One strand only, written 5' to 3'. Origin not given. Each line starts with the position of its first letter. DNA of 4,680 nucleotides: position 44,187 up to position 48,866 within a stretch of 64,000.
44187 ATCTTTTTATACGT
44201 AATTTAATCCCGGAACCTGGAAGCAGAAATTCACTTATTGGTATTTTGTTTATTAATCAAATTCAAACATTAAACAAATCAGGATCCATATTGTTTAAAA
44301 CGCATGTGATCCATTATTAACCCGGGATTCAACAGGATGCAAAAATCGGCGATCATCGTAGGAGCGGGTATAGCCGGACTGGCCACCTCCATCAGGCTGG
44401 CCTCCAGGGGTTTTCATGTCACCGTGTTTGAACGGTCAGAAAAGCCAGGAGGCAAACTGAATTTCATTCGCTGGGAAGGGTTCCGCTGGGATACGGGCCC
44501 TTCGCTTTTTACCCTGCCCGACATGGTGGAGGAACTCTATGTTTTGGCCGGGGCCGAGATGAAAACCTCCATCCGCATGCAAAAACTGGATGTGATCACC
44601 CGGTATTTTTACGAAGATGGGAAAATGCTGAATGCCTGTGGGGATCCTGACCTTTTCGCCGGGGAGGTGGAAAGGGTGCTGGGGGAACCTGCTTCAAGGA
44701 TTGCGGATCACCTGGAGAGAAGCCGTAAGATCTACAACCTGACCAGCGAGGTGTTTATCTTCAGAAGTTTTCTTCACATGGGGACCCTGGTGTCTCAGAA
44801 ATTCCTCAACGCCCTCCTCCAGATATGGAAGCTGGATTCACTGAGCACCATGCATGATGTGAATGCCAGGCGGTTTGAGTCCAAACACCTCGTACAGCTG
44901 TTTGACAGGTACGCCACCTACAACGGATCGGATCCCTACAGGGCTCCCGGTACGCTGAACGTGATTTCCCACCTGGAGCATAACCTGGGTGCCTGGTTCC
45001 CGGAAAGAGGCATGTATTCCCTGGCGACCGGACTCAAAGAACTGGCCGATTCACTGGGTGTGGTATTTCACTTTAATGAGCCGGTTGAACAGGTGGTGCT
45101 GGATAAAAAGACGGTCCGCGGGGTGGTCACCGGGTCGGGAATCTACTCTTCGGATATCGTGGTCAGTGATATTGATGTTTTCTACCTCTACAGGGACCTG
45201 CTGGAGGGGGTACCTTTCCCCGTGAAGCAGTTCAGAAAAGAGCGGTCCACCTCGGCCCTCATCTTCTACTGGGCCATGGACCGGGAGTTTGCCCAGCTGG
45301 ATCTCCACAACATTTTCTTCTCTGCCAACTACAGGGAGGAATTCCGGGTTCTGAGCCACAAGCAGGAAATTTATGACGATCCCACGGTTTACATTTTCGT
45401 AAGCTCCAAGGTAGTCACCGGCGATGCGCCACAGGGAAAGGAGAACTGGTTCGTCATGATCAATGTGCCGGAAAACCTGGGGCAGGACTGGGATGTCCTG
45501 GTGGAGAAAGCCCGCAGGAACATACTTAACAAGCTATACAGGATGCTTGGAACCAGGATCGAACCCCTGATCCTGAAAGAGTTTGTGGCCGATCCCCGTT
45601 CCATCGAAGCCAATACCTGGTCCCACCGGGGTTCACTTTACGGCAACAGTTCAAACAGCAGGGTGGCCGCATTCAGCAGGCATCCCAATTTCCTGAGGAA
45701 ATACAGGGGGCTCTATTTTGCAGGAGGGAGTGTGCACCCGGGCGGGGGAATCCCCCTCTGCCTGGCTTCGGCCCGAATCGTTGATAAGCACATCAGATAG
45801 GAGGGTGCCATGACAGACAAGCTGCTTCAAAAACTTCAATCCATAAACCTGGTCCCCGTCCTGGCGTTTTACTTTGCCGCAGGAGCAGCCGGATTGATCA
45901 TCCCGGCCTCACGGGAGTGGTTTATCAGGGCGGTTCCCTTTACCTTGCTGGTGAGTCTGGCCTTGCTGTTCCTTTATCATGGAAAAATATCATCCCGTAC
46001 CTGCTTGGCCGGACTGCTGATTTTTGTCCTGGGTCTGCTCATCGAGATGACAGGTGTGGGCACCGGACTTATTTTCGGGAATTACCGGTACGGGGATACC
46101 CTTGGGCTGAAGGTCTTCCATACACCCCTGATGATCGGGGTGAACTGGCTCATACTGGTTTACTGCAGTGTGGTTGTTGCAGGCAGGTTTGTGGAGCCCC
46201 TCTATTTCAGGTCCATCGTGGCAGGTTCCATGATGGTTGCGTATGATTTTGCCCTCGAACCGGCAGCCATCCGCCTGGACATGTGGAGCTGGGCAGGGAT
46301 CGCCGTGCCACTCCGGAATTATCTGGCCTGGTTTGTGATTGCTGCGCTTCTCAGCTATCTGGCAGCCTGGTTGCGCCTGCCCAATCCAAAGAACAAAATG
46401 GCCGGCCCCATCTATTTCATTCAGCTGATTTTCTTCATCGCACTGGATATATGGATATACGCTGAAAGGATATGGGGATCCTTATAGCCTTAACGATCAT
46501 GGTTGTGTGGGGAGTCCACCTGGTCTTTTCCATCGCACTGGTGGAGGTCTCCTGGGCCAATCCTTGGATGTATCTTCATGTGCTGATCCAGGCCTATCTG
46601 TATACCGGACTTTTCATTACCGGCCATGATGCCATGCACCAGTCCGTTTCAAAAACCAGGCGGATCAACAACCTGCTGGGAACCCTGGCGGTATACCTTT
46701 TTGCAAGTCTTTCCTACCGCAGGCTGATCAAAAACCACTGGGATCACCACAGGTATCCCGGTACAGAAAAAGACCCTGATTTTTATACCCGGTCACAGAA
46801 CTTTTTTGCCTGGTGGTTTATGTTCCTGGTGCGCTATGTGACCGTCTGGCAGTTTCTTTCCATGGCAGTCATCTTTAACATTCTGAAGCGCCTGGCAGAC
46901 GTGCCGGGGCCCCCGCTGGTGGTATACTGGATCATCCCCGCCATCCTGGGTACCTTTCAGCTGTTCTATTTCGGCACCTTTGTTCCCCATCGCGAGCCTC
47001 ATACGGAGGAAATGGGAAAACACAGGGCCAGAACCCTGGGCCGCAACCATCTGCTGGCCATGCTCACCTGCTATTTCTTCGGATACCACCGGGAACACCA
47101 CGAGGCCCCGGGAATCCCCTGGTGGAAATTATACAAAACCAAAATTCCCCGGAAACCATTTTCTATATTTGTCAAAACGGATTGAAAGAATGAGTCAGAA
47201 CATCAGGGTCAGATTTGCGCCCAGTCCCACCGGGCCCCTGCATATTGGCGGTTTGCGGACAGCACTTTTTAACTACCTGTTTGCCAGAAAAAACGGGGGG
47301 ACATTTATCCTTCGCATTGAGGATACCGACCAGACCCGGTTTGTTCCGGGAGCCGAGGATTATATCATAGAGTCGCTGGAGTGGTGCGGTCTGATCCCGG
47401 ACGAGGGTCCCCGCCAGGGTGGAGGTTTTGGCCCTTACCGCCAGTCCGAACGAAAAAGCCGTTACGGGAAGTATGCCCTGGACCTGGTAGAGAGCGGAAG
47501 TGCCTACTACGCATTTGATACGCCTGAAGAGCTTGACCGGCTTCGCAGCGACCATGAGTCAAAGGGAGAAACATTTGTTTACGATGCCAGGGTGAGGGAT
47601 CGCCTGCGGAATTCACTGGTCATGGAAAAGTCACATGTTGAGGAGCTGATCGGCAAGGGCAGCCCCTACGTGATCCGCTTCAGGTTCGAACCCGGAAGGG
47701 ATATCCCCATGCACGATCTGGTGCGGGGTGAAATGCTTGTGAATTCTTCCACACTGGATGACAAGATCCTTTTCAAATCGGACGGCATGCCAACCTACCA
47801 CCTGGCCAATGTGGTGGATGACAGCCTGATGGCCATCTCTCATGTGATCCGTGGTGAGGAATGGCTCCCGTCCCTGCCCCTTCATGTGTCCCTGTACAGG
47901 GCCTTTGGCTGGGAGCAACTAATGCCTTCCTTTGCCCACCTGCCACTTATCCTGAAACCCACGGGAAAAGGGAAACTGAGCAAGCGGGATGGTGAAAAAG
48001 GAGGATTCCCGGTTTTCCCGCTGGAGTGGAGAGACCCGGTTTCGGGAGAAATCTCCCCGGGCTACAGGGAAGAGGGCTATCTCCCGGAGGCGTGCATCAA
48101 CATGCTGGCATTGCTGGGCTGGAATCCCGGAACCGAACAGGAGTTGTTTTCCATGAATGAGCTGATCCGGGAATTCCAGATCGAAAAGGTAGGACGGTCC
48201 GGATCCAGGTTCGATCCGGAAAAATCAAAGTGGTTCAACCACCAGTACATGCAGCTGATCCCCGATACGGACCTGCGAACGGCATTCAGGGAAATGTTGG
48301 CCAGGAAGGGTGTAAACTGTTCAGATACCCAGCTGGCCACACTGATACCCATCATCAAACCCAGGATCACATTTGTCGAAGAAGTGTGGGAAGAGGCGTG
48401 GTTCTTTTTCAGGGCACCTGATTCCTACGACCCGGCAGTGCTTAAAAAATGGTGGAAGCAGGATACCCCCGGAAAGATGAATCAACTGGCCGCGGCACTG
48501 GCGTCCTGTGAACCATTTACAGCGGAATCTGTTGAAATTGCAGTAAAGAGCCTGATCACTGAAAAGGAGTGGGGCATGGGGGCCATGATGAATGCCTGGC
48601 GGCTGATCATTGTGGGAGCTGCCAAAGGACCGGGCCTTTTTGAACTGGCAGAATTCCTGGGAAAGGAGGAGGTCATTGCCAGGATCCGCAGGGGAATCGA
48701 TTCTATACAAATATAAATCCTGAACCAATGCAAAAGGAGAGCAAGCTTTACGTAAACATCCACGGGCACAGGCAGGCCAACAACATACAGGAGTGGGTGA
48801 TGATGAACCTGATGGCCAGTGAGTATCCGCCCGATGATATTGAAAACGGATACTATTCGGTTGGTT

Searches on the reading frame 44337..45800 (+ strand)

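Call 75: search_protein_families(library=pfam, max_evalue=0.00001, proteins=[window:44337-45800:+])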
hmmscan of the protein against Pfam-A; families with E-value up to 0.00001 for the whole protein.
window:44337-45800:+ (487 aa): 6 families
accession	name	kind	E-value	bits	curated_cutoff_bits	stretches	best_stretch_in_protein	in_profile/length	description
PF01593.30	Amino_oxidase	-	1.1e-25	91.3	19.8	1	12-480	1-436/443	Flavin containing amine oxidoreductase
PF13450.12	NAD_binding_8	-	4e-13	49.9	21.9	1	7-61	1-55/68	NAD(P)-binding Rossmann-like domain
PF01266.30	DAO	-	9.5e-12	45.5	27.9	1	5-39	2-37/353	FAD dependent oxidoreductase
PF03486.20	HI0933_like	-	4.5e-06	26.7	50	0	4-42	2-40/244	HI0933-like protein Rossmann domain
PF00890.30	FAD_binding_2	-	5.2e-06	26.3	20.4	0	5-41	2-38/414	FAD binding domain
PF00070.33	Pyr_redox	-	8.6e-06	26.6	22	0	5-38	2-35/82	Pyridine nucleotide-disulphide oxidoreductase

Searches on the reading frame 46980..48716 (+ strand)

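Call 75: search_protein_families(library=pfam, max_evalue=0.00001, proteins=[window:46980-48716:+])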
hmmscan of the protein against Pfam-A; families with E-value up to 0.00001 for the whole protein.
window:46980-48716:+ (578 aa): 2 families
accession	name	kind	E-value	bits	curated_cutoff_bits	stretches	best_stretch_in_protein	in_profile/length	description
PF00749.27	tRNA-synt_1c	-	1.2e-86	290.9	23.4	1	75-417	2-313/314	tRNA synthetases class I (E and Q), catalytic domain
PF19269.4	Anticodon_2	-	1.2e-29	103.9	23.6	1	447-573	11-141/141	Anticodon binding domain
